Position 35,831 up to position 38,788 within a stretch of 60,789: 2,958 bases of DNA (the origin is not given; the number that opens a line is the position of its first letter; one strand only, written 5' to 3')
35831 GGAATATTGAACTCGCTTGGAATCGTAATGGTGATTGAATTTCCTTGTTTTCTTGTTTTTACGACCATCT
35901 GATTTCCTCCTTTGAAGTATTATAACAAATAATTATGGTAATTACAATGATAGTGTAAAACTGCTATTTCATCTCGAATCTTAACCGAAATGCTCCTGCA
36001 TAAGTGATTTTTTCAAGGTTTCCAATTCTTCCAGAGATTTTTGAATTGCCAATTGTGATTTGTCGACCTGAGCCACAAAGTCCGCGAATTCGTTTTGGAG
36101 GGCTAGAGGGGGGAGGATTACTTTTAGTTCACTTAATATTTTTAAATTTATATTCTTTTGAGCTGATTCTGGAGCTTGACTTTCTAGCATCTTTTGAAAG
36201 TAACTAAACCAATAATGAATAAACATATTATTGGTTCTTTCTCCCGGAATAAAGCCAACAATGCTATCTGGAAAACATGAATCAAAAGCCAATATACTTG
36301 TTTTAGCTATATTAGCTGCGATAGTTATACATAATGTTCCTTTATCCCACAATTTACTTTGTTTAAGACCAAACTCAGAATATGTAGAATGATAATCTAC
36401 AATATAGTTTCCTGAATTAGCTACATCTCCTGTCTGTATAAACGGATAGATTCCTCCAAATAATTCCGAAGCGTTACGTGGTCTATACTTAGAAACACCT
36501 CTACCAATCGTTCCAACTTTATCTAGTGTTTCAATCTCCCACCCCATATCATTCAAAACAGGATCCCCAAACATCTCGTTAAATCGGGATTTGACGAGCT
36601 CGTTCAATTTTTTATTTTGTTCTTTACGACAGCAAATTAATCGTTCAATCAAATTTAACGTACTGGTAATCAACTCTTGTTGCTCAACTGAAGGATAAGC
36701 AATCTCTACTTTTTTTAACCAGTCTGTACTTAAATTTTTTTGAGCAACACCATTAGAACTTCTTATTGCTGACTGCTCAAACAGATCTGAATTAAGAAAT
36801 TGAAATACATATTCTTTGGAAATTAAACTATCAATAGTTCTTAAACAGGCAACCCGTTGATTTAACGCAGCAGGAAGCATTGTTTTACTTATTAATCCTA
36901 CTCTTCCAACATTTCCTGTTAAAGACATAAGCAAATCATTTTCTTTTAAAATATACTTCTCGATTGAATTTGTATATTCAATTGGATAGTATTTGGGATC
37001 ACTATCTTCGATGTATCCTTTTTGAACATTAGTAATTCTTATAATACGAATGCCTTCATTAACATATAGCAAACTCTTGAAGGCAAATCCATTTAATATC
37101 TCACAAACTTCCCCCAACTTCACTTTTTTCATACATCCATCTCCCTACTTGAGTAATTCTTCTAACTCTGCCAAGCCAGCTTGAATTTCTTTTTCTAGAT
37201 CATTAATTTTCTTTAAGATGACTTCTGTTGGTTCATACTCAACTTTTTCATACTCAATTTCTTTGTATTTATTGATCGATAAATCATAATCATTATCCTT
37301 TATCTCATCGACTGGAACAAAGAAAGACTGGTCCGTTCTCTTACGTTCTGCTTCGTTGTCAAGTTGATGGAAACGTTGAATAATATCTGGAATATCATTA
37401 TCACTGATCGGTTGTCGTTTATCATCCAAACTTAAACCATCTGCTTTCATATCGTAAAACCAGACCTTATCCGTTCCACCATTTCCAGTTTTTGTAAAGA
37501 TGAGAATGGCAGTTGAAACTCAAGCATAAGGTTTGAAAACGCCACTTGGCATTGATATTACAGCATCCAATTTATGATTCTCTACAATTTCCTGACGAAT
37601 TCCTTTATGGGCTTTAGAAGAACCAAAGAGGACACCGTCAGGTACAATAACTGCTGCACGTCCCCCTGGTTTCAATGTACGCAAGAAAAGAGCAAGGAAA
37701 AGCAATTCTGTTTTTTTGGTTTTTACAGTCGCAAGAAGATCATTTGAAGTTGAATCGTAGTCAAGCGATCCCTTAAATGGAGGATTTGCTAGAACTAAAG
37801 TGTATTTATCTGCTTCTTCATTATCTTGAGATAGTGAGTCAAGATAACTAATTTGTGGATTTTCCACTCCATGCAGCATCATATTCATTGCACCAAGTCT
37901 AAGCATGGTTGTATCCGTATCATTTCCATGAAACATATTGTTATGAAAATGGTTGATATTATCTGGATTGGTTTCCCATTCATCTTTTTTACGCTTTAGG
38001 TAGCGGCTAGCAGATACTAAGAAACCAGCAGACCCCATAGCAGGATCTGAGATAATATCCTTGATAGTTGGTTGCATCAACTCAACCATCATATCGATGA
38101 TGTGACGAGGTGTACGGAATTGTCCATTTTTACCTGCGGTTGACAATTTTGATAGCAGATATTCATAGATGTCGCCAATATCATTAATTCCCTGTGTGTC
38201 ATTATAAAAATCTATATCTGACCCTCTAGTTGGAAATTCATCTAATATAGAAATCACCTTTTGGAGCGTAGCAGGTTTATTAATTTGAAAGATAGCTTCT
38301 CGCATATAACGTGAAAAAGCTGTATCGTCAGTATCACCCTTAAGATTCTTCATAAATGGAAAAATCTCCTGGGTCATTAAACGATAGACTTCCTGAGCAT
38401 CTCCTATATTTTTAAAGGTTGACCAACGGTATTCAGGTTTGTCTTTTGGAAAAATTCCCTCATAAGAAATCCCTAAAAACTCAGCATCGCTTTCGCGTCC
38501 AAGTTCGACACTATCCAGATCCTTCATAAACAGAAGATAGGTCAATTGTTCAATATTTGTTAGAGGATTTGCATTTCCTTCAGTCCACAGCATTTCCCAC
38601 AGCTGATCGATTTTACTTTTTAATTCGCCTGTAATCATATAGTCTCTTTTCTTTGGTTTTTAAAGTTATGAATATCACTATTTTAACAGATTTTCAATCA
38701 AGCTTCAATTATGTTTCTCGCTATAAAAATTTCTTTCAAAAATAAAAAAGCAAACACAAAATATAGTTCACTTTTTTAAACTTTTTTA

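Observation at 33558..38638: tvr-like shuffling type I RM locus: hsdM-hsdS-phd/doc-recombinase-hsdS'-hsdR with direct (not inverted) 51- and 68-bp recombination repeats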

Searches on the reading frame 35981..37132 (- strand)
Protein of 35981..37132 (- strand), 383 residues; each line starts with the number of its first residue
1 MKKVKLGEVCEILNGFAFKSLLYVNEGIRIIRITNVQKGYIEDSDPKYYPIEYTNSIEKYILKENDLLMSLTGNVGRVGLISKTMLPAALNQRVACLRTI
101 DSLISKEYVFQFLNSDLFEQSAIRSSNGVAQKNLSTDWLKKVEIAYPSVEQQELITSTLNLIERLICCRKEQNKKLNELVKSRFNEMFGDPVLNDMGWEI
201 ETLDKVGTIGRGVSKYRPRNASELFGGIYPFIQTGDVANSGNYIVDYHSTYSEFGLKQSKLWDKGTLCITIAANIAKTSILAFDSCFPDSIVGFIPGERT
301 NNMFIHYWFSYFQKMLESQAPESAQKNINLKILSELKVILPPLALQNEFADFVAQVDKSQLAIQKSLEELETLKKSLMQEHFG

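Call 3: search_protein_families(library=pfam, proteins=[window:35981-37132:-], max_evalue=0.01)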
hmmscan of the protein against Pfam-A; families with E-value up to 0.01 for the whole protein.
window:35981-37132:- (383 aa): 1 family
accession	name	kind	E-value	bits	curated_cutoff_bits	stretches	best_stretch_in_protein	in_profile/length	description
PF01420.25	Methylase_S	-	1.3e-40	139.8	22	2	197-370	3-166/168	Type I restriction modification DNA specificity domain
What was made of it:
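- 35981..37132 (-): Expressed hsdS (383 aa): N-terminal TRD 'A' + central repeat + C-terminal TRD 'b' + tail-end repeat + position-linked tail 1. Pfam Methylase_S matches in two stretches (call 3).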

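Call 40: search_protein_families(library=ncbifam, proteins=[window:35981-37132:-], max_evalue=0.001)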
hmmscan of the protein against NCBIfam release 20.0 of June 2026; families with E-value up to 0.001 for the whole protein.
window:35981-37132:- (383 aa): 2 families
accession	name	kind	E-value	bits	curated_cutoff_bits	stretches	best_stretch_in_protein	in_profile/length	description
NF007278.0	PRK09737.1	equivalog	4.8e-19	68.5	662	2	3-160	12-172/461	type I restriction-modification system specificity subunit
NF047740.1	antiphage_MADS5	equivalog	8.7e-14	51.2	400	1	3-160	274-436/461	methylation-associated defense system restriction endonuclease subunit S MAD5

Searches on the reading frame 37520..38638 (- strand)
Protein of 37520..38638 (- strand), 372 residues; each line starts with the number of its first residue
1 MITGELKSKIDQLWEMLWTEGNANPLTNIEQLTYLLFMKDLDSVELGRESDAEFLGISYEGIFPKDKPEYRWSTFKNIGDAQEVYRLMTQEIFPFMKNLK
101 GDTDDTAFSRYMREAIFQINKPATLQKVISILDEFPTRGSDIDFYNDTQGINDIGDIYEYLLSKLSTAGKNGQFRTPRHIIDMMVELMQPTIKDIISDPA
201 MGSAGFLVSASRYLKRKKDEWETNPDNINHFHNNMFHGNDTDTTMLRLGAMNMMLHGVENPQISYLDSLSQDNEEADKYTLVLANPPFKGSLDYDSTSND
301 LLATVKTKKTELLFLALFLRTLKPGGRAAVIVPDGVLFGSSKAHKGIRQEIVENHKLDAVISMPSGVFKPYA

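Call 3: search_protein_families(library=pfam, proteins=[window:37520-38638:-], max_evalue=0.01)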
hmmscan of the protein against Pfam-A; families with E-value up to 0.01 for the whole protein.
window:37520-38638:- (372 aa): 5 families
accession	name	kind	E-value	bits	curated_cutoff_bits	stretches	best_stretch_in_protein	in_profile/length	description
PF02384.22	N6_Mtase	-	6.1e-52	177.3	20.4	1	152-369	4-219/311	N-6 DNA Methylase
PF12161.14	HsdM_N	-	2e-13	51.5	24.5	1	6-131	1-134/135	HsdM N-terminal domain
PF07669.17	Eco57I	-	1.6e-08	35.3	25.3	1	216-368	27-171/171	Eco57I restriction-modification methylase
PF20473.4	MmeI_Mtase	-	0.00079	19.1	27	0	243-307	101-164/259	MmeI, DNA-methyltransferase domain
PF01170.24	UPF0020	-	0.0045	17.1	22.3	1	184-357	20-191/197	RMKL-like, methyltransferase domain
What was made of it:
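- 37145..38638 (-): hsdM (type I methyltransferase), 497 codons, interrupted by an in-frame TGA at 37522-37520 (codon 373). It is called as two ORFs of 372 aa and 101 aa. Pfam HsdM_N and N6_Mtase match the 372-aa part, and the N6_Mtase C-terminal end matches the 101-aa part (call 3).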

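Call 24: find_encoding_contigs(protein=window:37520-38638:-, flank=8000, max_places=6)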
Protein window:37520-38638:- (372 aa): 4 contigs read that carry it; 2 places shown.
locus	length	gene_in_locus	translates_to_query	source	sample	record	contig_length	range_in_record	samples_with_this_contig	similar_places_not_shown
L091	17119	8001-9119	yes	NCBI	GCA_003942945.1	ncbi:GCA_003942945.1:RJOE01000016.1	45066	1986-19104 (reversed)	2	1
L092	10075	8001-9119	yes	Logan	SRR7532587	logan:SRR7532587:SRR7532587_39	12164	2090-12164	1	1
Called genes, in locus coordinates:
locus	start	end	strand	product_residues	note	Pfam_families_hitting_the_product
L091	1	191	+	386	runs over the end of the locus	PF04536:TPM_phosphatase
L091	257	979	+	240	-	-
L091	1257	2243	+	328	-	PF00478:IMPDH, PF03060:NMO (weak), PF00977:His_biosynth (faint), PF01070:FMN_dh (weak)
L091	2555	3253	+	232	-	PF22935:RM44_endonuclase (weak), PF14622:Ribonucleas_3_3, PF00636:Ribonuclease_3, PF00035:dsrm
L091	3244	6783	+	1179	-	PF02463:SMC_N, PF13175:AAA_15, PF13304:AAA_21 (weak), PF06470:SMC_hinge, PF13304:AAA_21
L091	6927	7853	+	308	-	PF06574:FAD_syn, PF01467:CTP_transf_like (weak), PF01687:Flavokinase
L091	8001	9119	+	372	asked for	PF12161:HsdM_N, PF02384:N6_Mtase, PF07669:Eco57I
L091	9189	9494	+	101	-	PF02384:N6_Mtase (weak)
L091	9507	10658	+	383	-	PF01420:Methylase_S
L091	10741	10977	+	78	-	-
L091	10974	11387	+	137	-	PF02661:Fic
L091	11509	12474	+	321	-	PF02899:Phage_int_SAM_1, PF13495:Phage_int_SAM_4, PF00589:Phage_integrase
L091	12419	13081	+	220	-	PF01420:Methylase_S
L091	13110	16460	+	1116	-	PF13588:HSDR_N_2 (faint), PF04313:HSDR_N (weak), PF00270:DEAD, PF04851:ResIII, PF18766:SWI2_SNF2, PF00271:Helicase_C, PF08463:EcoEI_R_C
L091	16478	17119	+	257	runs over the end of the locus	PF10127:RlaP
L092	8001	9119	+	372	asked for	PF12161:HsdM_N, PF02384:N6_Mtase, PF07669:Eco57I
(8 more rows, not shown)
